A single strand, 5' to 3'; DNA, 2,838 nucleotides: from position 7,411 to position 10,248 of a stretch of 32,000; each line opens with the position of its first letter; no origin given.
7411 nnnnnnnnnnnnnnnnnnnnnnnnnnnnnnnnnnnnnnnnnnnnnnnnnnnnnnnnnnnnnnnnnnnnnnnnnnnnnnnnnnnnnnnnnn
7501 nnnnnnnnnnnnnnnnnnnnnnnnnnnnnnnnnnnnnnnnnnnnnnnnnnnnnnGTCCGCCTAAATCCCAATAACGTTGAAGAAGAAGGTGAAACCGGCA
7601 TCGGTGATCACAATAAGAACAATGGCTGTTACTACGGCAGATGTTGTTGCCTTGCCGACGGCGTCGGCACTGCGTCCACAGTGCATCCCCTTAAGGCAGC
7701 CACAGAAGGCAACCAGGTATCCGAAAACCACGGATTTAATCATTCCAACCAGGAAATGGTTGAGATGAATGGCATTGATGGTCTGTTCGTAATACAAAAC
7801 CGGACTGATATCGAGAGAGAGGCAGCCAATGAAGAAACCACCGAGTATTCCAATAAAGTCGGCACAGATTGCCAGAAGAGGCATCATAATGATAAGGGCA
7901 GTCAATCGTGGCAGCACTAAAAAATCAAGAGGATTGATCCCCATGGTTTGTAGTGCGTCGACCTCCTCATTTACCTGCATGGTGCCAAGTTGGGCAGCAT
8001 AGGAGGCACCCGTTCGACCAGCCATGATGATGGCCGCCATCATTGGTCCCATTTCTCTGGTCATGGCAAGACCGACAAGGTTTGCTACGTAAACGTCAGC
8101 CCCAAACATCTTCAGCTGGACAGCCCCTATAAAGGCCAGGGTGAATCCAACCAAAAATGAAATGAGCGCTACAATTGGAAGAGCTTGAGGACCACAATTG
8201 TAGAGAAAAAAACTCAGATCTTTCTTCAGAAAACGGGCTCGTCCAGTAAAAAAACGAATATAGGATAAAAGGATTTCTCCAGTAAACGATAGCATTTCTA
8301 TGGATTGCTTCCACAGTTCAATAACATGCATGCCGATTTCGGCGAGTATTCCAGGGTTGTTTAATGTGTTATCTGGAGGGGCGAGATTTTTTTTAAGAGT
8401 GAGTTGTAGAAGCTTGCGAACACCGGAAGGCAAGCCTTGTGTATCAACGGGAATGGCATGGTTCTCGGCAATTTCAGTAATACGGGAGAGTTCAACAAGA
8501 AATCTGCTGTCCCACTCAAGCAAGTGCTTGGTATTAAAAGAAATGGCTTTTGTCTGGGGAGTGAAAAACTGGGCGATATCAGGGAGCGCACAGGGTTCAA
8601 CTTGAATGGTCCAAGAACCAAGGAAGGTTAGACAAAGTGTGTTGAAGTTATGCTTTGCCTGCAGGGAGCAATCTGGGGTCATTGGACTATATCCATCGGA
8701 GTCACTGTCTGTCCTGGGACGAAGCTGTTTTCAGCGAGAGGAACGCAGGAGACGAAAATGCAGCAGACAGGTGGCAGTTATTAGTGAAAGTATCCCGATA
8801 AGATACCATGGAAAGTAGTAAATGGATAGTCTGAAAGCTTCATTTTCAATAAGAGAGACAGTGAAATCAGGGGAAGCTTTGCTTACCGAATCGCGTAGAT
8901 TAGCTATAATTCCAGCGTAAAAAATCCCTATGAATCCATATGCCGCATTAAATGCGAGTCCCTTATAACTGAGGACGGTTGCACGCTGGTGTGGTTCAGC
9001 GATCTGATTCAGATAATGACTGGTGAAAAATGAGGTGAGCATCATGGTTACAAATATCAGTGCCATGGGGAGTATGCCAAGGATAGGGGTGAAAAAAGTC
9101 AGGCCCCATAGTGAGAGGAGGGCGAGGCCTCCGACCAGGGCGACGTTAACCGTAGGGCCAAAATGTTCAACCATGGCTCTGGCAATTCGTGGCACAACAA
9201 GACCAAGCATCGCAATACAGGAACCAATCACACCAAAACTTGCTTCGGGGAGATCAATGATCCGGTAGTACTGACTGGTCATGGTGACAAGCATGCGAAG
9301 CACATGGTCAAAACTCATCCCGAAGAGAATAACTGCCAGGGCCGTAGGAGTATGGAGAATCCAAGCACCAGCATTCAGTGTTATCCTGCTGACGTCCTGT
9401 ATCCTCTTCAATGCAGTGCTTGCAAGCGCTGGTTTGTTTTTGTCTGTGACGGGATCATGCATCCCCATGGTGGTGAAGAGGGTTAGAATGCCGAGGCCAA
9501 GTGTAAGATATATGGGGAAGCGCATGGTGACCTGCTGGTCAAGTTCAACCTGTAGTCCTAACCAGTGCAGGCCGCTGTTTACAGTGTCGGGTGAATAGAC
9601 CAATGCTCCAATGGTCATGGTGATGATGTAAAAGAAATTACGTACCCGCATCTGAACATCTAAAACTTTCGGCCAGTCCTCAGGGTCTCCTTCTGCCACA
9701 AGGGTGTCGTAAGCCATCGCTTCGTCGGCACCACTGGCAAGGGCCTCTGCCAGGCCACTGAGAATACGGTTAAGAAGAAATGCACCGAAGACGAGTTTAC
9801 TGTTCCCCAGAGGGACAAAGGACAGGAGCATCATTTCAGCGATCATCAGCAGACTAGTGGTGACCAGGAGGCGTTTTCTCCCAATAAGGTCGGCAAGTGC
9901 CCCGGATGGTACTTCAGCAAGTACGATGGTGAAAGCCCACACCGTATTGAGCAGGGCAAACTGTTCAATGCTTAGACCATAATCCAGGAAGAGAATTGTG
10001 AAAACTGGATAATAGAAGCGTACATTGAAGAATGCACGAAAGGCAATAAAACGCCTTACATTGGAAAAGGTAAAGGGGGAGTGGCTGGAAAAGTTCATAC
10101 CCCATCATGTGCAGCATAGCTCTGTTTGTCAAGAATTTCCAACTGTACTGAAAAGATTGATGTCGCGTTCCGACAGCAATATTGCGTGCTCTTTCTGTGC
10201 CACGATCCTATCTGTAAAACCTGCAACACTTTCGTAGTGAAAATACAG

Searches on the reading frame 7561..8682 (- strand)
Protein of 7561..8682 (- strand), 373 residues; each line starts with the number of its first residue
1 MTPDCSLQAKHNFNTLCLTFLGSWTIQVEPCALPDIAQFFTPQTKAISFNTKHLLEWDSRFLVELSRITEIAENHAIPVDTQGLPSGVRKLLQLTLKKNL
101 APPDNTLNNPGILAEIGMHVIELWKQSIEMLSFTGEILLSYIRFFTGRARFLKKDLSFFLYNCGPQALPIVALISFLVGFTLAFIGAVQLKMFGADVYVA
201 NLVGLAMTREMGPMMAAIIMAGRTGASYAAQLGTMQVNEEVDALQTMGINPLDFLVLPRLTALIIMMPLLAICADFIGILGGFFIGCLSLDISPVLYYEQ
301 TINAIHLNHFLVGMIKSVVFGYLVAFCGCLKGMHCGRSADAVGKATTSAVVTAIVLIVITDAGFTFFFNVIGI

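Call 29: search_protein_families(library=pfam, proteins=[window:7561-8682:-], max_evalue=0.001)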
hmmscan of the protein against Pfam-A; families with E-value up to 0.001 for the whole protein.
window:7561-8682:- (373 aa): 1 family
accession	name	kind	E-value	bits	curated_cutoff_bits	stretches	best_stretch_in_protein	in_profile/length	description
PF02405.21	MlaE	-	3.3e-75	252.8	22.5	1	160-366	5-211/212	Permease MlaE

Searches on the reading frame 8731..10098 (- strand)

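Call 29: search_protein_families(library=pfam, proteins=[window:8731-10098:-], max_evalue=0.001)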
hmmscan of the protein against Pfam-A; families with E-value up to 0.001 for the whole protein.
window:8731-10098:- (455 aa): 1 family
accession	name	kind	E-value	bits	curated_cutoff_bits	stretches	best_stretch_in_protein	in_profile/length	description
PF07690.21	MFS_1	-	5e-15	55.7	33.4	1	18-387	4-343/347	Major Facilitator Superfamily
